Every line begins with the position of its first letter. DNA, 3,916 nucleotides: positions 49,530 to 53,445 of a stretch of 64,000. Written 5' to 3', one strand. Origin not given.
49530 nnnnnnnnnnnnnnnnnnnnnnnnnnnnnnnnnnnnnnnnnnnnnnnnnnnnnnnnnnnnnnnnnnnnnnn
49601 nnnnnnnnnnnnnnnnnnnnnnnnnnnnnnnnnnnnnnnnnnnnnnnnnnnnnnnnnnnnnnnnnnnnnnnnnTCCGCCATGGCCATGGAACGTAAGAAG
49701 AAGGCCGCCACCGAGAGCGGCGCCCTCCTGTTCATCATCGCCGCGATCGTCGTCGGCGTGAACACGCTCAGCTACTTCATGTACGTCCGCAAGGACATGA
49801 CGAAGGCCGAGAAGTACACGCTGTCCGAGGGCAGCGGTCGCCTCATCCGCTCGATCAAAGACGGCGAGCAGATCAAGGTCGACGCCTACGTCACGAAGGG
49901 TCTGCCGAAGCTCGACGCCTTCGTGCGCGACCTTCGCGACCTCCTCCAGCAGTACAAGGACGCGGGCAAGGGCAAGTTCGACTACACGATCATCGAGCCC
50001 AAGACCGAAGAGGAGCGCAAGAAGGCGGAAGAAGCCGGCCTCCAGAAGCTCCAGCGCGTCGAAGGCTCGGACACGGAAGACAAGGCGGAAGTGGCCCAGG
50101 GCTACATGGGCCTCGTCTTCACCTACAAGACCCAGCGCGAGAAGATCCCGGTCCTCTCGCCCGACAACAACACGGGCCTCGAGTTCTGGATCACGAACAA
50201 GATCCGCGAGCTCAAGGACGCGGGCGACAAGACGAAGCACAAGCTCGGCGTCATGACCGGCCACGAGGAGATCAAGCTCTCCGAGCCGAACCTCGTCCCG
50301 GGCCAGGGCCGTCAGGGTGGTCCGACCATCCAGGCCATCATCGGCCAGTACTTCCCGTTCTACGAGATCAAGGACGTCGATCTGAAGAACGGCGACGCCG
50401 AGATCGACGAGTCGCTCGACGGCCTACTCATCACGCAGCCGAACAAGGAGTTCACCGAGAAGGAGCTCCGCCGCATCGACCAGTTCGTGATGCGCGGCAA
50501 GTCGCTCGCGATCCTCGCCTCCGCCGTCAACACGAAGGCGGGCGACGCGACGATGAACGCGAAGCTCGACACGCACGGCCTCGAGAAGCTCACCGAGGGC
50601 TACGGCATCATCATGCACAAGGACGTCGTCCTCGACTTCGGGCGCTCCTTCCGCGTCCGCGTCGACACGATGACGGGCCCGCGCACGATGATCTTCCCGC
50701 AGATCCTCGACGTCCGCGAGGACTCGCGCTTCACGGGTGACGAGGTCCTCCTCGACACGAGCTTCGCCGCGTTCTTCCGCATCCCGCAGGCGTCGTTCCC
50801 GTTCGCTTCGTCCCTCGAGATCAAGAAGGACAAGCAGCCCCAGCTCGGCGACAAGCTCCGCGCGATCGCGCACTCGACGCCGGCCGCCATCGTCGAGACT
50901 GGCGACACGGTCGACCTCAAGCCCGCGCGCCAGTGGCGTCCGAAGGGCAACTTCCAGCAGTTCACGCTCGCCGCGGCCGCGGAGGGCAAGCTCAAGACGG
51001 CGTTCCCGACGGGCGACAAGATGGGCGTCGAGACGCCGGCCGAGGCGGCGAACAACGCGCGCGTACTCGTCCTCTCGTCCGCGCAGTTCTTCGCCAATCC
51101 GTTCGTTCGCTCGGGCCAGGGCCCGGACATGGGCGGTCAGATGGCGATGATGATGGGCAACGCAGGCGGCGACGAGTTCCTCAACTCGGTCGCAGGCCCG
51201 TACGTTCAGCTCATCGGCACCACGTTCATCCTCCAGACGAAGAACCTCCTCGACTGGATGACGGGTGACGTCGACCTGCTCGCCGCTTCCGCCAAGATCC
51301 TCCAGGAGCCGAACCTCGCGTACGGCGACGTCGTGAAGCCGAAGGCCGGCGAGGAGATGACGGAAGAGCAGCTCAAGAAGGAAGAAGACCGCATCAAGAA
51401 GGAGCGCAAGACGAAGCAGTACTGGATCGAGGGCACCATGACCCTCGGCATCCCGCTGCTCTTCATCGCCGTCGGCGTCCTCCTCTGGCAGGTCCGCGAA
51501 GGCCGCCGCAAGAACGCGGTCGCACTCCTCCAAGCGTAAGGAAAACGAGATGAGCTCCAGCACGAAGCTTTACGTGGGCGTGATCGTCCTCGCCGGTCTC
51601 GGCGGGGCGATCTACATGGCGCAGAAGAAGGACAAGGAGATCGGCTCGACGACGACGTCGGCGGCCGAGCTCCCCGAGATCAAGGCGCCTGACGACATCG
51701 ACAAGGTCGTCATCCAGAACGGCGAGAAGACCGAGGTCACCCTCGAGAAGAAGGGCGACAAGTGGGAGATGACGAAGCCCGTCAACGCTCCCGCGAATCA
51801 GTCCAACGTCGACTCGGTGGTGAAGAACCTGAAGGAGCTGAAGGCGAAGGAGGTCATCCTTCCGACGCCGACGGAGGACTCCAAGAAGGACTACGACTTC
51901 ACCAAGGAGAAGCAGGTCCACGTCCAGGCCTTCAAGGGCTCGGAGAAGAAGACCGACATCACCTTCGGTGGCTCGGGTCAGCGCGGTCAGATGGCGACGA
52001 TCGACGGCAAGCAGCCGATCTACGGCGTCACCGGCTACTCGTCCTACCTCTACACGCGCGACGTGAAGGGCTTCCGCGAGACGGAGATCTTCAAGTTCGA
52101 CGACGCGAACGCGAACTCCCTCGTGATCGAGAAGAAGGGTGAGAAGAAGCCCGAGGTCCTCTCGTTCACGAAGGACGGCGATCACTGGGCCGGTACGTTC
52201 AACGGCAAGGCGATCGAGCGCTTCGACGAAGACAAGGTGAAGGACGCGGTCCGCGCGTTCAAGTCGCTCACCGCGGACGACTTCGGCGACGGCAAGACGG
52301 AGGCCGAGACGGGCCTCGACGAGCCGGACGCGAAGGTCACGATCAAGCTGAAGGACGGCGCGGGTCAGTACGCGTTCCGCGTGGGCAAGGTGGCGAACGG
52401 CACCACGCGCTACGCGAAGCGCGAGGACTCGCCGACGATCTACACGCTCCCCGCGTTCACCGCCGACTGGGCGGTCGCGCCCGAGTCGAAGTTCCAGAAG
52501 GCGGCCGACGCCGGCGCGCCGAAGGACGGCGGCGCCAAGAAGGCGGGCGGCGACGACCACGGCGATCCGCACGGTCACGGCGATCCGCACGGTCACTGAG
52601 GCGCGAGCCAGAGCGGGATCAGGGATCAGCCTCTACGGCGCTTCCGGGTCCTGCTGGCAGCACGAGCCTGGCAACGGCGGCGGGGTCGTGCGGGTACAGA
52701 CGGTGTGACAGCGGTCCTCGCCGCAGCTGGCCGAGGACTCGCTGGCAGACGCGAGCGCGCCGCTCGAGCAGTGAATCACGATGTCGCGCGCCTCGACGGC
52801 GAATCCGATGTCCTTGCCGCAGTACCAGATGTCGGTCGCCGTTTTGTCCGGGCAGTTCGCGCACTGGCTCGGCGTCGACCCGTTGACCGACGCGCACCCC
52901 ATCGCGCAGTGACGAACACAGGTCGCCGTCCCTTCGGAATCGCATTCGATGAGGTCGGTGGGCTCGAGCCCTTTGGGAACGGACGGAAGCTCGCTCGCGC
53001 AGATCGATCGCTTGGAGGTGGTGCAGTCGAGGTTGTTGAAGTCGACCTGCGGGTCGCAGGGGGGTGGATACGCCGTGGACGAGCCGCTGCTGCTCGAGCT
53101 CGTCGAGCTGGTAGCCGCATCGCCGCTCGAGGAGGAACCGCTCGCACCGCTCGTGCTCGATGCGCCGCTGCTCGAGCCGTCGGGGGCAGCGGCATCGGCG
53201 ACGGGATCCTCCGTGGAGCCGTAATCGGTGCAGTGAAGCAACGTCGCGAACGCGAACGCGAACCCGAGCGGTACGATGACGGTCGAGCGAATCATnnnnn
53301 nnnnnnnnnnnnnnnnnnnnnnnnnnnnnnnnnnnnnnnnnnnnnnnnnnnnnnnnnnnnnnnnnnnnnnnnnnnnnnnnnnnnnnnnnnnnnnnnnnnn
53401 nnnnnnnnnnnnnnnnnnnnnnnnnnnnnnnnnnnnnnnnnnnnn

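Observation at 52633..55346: Four tandem paralogous Cys-rich lipoproteins with a conserved post-lipobox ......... motif and poly-Ser linkers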

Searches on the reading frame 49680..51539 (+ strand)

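Call 14: search_protein_families(library=pfam, proteins=[window:49680-51539:+], max_evalue=0.001)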
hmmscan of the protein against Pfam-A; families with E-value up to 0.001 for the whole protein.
window:49680-51539:+ (619 aa): 2 families
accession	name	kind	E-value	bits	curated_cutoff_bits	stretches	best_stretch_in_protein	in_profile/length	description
PF09822.16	ABC_transp_aux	-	5.3e-38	131.4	34.7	1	187-479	2-270/288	ABC-type uncharacterized transport system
PF23357.1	DUF7088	-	1.2e-15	58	27.8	1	45-147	4-104/105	Domain of unknown function (DUF7088)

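Call 83: search_protein_families(library=ncbifam, proteins=[window:49680-51539:+], max_evalue=0.00001)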
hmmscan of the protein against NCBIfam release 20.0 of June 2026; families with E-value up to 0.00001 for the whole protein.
window:49680-51539:+ (619 aa): 1 family
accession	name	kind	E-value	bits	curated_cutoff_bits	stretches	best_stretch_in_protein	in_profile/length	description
TIGR03521.1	GldG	equivalog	1.1e-19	70.5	389.85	1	18-323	5-317/552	gliding motility-associated ABC transporter substrate-binding protein GldG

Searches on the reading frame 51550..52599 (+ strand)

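Call 14: search_protein_families(library=pfam, proteins=[window:51550-52599:+], max_evalue=0.001)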
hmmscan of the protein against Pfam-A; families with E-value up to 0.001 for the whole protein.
window:51550-52599:+ (349 aa): 1 family
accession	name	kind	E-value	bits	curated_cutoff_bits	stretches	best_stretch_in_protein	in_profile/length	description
PF14238.11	DUF4340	-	5.2e-34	118.5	25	2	72-259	1-183/183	Domain of unknown function (DUF4340)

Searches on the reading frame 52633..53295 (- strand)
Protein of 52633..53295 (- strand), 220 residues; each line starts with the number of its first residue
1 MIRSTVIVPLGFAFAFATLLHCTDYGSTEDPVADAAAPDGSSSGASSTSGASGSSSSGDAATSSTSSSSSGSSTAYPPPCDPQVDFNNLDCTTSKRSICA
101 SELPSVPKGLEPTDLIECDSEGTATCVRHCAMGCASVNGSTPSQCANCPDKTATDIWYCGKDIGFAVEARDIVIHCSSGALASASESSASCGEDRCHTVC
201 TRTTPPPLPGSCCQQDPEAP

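Call 4: search_protein_families(library=pfam, proteins=[window:52633-53295:-], max_evalue=1)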
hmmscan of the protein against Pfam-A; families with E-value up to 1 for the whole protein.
window:52633-53295:- (220 aa): 0 families

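Call 5: search_protein_families(library=ncbifam, proteins=[window:52633-53295:-], max_evalue=1)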
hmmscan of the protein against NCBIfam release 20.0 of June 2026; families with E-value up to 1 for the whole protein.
window:52633-53295:- (220 aa): 0 families
